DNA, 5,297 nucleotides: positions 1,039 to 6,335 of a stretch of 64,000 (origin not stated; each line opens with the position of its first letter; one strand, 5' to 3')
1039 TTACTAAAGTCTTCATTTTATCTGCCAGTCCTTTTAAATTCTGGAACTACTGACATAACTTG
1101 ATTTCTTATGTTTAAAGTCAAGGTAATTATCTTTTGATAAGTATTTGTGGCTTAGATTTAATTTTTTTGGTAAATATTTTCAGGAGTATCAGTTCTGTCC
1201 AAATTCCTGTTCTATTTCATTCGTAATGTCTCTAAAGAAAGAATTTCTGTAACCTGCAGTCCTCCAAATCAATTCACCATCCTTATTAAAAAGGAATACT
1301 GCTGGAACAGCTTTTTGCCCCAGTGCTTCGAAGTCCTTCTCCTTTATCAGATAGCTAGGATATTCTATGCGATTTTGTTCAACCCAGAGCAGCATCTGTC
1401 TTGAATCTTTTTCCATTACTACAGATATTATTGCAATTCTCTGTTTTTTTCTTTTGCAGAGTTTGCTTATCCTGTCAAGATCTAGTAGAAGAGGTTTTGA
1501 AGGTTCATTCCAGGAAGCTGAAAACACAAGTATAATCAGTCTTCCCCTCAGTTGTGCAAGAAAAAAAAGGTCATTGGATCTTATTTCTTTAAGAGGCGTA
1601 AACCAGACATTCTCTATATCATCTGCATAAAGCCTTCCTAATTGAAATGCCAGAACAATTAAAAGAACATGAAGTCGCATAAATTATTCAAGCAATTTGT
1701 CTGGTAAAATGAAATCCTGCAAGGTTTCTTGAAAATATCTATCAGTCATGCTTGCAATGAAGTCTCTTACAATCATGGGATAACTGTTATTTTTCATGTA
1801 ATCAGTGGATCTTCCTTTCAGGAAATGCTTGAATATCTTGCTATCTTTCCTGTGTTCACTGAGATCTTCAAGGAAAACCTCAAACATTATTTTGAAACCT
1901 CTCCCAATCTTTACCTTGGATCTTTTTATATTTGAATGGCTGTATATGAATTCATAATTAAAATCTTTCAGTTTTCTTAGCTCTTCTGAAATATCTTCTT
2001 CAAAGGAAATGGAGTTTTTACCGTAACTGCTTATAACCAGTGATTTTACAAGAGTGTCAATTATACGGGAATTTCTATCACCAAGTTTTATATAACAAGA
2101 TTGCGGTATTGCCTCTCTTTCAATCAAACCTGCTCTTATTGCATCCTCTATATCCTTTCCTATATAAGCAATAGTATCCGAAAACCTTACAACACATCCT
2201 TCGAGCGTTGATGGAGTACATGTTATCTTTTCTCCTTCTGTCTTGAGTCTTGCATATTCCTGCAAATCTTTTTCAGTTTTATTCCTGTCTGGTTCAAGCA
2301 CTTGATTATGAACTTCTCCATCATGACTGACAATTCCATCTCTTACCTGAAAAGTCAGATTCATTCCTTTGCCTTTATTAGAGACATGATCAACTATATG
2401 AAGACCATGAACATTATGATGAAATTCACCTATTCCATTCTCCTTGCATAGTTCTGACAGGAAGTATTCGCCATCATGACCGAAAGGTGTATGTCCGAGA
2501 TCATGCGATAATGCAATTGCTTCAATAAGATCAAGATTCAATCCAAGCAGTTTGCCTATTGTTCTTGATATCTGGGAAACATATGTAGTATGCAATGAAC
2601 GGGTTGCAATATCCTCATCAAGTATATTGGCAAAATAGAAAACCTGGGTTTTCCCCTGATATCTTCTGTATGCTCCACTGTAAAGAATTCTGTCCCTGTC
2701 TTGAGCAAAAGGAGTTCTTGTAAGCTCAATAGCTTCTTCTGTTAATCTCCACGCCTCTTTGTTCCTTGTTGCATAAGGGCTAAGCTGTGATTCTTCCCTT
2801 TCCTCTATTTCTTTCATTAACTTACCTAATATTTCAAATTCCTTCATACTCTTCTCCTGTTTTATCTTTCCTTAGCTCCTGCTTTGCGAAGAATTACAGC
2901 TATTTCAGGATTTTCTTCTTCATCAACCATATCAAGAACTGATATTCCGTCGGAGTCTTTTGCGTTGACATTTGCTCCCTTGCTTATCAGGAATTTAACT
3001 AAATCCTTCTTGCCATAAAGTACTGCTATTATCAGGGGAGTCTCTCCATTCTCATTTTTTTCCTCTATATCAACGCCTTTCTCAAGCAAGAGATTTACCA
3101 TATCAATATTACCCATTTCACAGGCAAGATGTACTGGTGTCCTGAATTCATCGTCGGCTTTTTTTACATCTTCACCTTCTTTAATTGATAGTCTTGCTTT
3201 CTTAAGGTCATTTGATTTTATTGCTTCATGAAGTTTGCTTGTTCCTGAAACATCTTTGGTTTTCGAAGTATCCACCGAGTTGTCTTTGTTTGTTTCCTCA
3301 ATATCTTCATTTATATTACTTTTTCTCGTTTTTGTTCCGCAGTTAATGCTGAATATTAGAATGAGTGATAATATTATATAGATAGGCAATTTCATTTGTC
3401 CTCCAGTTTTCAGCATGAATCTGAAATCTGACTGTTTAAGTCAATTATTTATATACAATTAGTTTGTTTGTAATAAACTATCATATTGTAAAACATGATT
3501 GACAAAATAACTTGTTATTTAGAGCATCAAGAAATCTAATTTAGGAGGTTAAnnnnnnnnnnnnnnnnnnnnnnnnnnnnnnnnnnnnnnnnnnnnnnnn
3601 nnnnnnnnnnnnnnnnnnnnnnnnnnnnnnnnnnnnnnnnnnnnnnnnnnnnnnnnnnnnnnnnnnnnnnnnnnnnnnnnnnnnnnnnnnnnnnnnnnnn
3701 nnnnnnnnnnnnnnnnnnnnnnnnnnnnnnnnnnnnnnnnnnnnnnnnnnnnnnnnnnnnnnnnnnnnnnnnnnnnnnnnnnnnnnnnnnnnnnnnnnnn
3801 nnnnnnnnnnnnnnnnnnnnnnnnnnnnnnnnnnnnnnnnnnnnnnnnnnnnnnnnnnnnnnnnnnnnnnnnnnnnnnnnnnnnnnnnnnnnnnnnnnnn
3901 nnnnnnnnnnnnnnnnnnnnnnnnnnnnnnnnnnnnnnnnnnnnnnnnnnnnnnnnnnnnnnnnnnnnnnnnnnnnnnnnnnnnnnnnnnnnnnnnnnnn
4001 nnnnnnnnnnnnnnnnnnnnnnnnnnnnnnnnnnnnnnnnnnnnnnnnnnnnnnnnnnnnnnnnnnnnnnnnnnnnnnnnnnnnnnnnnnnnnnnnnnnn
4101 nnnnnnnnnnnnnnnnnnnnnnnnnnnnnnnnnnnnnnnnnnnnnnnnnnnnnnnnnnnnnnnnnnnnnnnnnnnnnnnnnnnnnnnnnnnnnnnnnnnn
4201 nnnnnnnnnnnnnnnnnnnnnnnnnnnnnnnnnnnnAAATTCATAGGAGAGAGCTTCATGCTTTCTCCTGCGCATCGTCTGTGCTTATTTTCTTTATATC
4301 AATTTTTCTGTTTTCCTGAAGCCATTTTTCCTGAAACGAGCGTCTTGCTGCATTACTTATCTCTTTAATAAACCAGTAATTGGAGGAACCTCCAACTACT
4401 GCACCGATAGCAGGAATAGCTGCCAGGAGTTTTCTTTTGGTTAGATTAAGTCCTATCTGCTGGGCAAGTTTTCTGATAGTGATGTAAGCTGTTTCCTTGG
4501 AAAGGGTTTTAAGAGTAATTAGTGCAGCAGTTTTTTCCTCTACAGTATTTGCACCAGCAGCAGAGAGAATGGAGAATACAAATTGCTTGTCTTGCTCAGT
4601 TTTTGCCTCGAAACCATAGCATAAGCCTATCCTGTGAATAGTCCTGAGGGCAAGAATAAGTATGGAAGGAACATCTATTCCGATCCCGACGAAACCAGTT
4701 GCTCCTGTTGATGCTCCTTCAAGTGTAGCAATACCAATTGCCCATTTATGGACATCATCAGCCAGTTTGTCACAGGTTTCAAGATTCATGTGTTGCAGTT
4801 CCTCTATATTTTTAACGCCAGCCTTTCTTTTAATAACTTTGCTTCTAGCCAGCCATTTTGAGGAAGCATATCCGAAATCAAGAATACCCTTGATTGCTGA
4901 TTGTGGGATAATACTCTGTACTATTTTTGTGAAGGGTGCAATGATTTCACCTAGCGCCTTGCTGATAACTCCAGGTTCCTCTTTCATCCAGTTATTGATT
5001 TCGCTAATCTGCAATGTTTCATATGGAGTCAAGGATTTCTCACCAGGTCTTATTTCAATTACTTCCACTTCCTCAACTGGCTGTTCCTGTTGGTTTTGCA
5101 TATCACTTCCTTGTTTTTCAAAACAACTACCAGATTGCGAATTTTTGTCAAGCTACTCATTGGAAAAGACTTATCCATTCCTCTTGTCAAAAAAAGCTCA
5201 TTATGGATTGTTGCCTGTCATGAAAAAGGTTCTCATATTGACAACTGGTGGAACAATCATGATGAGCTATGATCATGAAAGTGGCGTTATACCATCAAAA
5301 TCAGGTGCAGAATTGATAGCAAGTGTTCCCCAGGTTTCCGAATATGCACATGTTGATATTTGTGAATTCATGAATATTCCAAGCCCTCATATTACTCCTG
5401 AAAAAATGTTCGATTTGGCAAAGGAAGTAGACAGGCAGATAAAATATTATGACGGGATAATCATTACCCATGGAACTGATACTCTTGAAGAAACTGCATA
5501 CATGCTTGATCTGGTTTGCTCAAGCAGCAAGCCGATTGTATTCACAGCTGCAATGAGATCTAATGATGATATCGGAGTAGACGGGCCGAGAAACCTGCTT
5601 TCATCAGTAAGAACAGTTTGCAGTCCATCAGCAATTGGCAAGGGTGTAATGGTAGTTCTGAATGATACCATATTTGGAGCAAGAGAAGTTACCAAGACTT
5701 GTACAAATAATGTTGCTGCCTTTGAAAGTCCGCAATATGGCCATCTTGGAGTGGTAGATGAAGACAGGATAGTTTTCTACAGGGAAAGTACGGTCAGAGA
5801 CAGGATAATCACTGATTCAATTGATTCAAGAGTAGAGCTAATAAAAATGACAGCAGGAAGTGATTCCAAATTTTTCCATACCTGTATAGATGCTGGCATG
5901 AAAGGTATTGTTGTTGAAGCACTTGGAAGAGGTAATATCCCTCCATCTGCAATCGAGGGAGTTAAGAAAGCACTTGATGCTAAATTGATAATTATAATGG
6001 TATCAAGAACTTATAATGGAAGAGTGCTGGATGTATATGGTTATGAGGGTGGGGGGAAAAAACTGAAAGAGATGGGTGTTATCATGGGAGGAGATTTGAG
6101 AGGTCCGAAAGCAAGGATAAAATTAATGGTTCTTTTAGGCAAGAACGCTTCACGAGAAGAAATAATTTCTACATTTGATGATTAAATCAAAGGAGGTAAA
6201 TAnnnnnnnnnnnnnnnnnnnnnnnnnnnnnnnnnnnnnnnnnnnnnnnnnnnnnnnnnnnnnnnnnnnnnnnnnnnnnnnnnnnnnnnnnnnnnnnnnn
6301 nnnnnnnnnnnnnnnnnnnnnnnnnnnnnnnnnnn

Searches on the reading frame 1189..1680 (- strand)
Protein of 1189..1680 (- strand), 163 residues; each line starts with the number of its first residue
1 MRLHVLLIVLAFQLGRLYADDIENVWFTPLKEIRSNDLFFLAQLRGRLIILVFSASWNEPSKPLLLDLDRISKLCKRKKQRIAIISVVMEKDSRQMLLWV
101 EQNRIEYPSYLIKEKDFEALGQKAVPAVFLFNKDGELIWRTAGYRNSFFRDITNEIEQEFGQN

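Call 20: search_protein_families(library=ncbifam, proteins=[window:1189-1680:-], max_evalue=0.001)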
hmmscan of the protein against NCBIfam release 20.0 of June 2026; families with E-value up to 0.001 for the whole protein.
window:1189-1680:- (163 aa): 3 families
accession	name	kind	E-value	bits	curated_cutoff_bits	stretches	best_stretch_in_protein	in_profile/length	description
NF002854.0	PRK03147.1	subfamily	4.3e-05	23.5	170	1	39-143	55-158/176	thiol-disulfide oxidoreductase ResA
NF041202.1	StoA_CxxC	exception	0.00012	22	210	1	45-140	51-147/163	endospore biogenesis thiol-disulfide oxidoreductase StoA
NF041054.1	WAxxUGC_long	equivalog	0.00034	20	300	1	30-138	89-195/354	ResA-like WAxxUGC motif-containing protein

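Call 58: find_encoding_contigs(protein=window:1189-1680:-, flank=10000, max_places=2)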
Protein window:1189-1680:- (163 aa): 1 contig read that carries it; 1 place shown.
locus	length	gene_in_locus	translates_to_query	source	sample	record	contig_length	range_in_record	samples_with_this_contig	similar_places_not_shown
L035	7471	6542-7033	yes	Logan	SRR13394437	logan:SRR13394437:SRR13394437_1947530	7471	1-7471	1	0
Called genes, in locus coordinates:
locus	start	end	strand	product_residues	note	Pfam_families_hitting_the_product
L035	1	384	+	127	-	?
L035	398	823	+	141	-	-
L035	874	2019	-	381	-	PF00365:PFK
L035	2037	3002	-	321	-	PF00710:Asparaginase, PF17763:Asparaginase_C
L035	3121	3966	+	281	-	PF12787:EcsC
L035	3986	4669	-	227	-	-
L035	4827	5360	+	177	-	PF12796:Ank_2, PF13637:Ank_4 (weak), PF13857:Ank_5, PF13606:Ank_3 (weak), PF00023:Ank (weak), PF13637:Ank_4, PF13857:Ank_5 (weak), PF00023:Ank, +1 more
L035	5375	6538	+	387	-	PF01966:HD, PF13286:HD_assoc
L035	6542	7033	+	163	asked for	PF13905:Thioredoxin_8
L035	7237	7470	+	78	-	?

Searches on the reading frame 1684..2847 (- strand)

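Call 20: search_protein_families(library=ncbifam, proteins=[window:1684-2847:-], max_evalue=0.001)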
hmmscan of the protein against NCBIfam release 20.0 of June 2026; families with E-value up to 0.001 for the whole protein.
window:1684-2847:- (387 aa): 11 families
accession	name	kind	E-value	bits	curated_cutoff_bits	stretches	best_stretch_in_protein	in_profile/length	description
NF002327.0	PRK01286.1-2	equivalog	4.3e-90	302.3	393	1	10-384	4-341/345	deoxyguanosinetriphosphate triphosphohydrolase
NF002329.0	PRK01286.1-4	equivalog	1.1e-63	215.6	494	2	11-178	4-166/342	deoxyguanosinetriphosphate triphosphohydrolase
NF002326.0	PRK01286.1-1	equivalog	4.8e-56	190.7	390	2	17-247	4-218/379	deoxyguanosinetriphosphate triphosphohydrolase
TIGR01353.1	dGTP_triPase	subfamily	6e-54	184.1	152.35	2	43-254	1-233/389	dGTP triphosphohydrolase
NF002328.0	PRK01286.1-3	equivalog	5.8e-48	163.8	467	2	24-247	17-237/404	deoxyguanosinetriphosphate triphosphohydrolase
NF002330.0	PRK01286.1-5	equivalog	7.7e-40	137.2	511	2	30-253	11-222/384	deoxyguanosinetriphosphate triphosphohydrolase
NF041026.1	antiphage_dGTPase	exception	5e-37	128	400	3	41-200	13-180/425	anti-phage deoxyguanosine triphosphatase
NF002829.0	PRK03007.1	equivalog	1.9e-34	119.3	385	1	23-247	8-235/425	deoxyguanosinetriphosphate triphosphohydrolase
NF003701.1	PRK05318.1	subfamily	5.7e-30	104.5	383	2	43-172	16-155/426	anti-phage deoxyguanosine triphosphatase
NF002205.0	PRK01096.1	equivalog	3.5e-22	79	439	2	36-178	17-190/444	deoxyguanosinetriphosphate triphosphohydrolase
NF003429.0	PRK04926.1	equivalog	3.7e-12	45.8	405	1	44-139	29-141/500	dGTPase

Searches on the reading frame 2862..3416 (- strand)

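Call 20: search_protein_families(library=ncbifam, proteins=[window:2862-3416:-], max_evalue=0.001)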
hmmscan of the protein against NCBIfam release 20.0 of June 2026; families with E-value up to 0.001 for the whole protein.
window:2862-3416:- (184 aa): 11 families
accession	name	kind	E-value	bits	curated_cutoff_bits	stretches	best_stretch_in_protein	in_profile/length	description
NF043023.1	T4SS_AnkH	equivalog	1.1e-24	87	600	2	63-182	4-123/467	Dot/Icm T4SS effector AnkH/LegA3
NF043022.1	T4SS_AnkG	equivalog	1.5e-14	53.6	500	1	58-169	330-448/455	Dot/Icm T4SS effector AnkG/AnkZ/LegA7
NF043029.1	T4SS_AnkY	equivalog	1.5e-13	50.1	600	1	83-166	449-533/543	Dot/Icm T4SS effector AnkY/LegA9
NF041931.2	MzaA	equivalog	1.6e-13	50.4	800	2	120-180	31-91/726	MZA anti-phage system associated sigma-70 family RNA polymerase sigma factor MzaA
NF043028.1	T4SS_AnkX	equivalog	3.6e-11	42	1400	1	62-164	523-622/938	Dot/Icm T4SS effector AnkN/AnkX/LegA8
NF043021.1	T4SS_AnkF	equivalog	2.4e-10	39.4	1000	2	117-155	612-650/917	Dot/Icm T4SS effector AnkF/LegA14/Ceg31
TIGR00870.1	trp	subfamily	4.5e-08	31.6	498.75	1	92-167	132-221/747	transient-receptor-potential calcium channel protein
NF043024.1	T4SS_AnkI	equivalog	3.5e-07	29.3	550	1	71-132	220-283/439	Dot/Icm T4SS effector AnkI/LegAS4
NF043019.1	T4SS_AnkC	equivalog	2.7e-05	23.2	450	0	87-152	77-155/459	Dot/Icm T4SS effector AnkC/LegA12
NF038106.1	gamma_NF038106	equivalog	7.4e-05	22.9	50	0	138-177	50-90/93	PA4642 family protein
NF043027.1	T4SS_AnkQ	equivalog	0.00057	18.6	700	1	56-157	291-397/496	Dot/Icm T4SS effector AnkQ/LegA10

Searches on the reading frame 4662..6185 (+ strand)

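Call 20: search_protein_families(library=ncbifam, proteins=[window:4662-6185:+], max_evalue=0.001)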
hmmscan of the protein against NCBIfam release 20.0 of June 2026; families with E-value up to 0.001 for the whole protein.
window:4662-6185:+ (507 aa): 6 families
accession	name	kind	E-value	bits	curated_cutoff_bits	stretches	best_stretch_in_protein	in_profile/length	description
TIGR00520.1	asnASE_II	subfamily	6.8e-65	219.2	314.3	1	189-506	26-350/352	type II asparaginase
TIGR00519.1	asnASE_I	subfamily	1.6e-57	195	260.5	1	187-501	1-323/337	type I asparaginase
NF003217.0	PRK04183.1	equivalog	7e-54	183.1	310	1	186-503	74-401/420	Glu-tRNA(Gln) amidotransferase subunit GatD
NF008304.0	PRK11096.1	equivalog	3.7e-52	177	506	1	188-506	24-346/348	L-asparaginase 2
TIGR02153.1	gatD_arch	equivalog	2.9e-51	174.5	324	1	187-501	62-387/405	Glu-tRNA(Gln) amidotransferase subunit GatD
NF006998.0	PRK09461.1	equivalog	3.2e-28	98.9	376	1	188-504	4-325/337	asparaginase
